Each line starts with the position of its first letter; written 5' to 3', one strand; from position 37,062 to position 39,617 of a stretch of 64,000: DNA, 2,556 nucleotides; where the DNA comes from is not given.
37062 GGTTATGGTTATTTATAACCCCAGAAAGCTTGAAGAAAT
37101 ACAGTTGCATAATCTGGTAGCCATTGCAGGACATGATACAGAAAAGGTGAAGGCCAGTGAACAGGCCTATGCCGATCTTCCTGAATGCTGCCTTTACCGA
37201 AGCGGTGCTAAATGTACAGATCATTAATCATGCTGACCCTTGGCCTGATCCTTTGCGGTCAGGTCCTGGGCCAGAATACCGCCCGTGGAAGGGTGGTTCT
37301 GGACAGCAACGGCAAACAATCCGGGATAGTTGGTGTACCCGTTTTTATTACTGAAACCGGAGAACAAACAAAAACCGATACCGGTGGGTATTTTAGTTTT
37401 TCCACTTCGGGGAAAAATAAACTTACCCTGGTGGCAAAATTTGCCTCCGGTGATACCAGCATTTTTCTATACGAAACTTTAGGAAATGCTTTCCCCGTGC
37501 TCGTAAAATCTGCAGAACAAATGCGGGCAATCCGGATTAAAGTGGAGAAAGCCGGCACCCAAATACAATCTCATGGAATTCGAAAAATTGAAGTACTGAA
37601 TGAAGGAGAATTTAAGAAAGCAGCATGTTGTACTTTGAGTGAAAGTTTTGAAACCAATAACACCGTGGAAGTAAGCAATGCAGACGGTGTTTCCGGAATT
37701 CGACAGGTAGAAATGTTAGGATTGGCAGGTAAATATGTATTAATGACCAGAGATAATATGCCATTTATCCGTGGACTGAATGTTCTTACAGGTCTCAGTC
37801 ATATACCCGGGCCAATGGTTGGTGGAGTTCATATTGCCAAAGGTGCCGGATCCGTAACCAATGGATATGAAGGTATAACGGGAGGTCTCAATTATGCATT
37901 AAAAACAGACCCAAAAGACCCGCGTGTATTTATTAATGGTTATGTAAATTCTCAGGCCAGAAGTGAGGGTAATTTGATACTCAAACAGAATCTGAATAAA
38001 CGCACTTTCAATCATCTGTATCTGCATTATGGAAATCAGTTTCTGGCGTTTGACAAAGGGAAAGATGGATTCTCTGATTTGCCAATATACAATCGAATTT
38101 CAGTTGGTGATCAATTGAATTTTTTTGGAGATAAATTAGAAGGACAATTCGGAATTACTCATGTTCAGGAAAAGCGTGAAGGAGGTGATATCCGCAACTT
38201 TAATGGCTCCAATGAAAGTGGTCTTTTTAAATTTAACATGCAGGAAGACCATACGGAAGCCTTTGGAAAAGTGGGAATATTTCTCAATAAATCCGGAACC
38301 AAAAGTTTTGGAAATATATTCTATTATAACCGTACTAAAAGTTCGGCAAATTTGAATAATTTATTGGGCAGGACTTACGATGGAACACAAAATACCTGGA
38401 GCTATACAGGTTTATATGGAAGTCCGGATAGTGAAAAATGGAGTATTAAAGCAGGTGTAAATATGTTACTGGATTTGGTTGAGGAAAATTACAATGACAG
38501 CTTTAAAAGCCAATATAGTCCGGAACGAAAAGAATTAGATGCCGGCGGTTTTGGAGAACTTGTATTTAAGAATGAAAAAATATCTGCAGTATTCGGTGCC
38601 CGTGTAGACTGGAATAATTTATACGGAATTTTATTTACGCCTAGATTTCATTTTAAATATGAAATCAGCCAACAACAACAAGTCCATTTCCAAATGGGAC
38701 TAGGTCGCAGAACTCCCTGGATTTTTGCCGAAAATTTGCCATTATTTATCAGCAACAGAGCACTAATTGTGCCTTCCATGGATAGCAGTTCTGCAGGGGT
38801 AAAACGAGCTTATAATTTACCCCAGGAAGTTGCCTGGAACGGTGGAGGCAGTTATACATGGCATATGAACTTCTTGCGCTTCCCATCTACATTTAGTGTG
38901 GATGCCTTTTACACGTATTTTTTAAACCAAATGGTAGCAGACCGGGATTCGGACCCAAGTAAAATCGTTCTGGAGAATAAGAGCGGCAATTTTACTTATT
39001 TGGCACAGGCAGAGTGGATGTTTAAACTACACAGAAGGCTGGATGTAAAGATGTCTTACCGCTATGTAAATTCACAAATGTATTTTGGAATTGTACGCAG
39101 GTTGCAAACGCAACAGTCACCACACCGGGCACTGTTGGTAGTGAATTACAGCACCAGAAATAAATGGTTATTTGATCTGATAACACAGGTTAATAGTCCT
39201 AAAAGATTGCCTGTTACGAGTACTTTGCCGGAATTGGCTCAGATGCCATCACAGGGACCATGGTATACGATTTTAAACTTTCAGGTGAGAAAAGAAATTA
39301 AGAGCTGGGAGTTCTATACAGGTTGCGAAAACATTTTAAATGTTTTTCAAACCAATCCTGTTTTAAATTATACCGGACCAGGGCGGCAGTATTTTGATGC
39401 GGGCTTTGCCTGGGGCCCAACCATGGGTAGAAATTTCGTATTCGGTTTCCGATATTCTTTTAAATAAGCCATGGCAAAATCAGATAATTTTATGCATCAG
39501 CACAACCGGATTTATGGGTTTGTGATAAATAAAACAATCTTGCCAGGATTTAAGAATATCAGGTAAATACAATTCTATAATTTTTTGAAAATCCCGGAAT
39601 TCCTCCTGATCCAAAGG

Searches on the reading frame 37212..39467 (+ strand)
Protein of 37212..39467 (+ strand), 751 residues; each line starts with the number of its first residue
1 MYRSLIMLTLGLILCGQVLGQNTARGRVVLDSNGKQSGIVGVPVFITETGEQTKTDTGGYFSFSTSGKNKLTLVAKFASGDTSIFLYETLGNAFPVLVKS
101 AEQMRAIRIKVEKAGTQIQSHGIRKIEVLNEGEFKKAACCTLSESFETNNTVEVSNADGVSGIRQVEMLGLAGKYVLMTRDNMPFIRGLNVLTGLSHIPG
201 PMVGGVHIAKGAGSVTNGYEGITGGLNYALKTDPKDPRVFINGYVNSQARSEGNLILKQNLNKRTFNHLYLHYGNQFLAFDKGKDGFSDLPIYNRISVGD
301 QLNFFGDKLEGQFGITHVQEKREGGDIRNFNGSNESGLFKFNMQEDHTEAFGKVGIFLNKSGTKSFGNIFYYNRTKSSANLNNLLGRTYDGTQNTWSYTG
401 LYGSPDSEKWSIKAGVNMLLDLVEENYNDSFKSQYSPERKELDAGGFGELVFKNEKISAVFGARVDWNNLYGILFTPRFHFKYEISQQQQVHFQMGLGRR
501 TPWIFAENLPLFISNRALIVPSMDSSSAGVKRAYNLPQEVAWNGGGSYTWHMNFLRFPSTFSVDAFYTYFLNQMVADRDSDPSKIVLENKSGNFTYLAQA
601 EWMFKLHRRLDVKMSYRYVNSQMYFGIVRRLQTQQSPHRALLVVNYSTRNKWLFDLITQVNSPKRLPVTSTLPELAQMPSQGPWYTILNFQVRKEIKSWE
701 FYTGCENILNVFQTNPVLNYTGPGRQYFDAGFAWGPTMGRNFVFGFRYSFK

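Call 49: search_protein_families(library=pfam, proteins=[window:37212-39467:+], max_evalue=0.000001)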
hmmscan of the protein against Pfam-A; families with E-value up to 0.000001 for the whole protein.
window:37212-39467:+ (751 aa): 0 families

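Call 71: search_protein_families(library=pfam, proteins=[window:37212-39467:+], max_evalue=0.001)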
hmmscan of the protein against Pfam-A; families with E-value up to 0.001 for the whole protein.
window:37212-39467:+ (751 aa): 2 families
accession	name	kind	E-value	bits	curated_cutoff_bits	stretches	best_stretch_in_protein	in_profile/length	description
PF13715.12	CarbopepD_reg_2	-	1.3e-05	25.6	32.2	1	29-79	5-54/88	CarboxypepD_reg-like domain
PF07715.20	Plug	-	0.00072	20.5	23.9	0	126-224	9-106/107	TonB-dependent Receptor Plug Domain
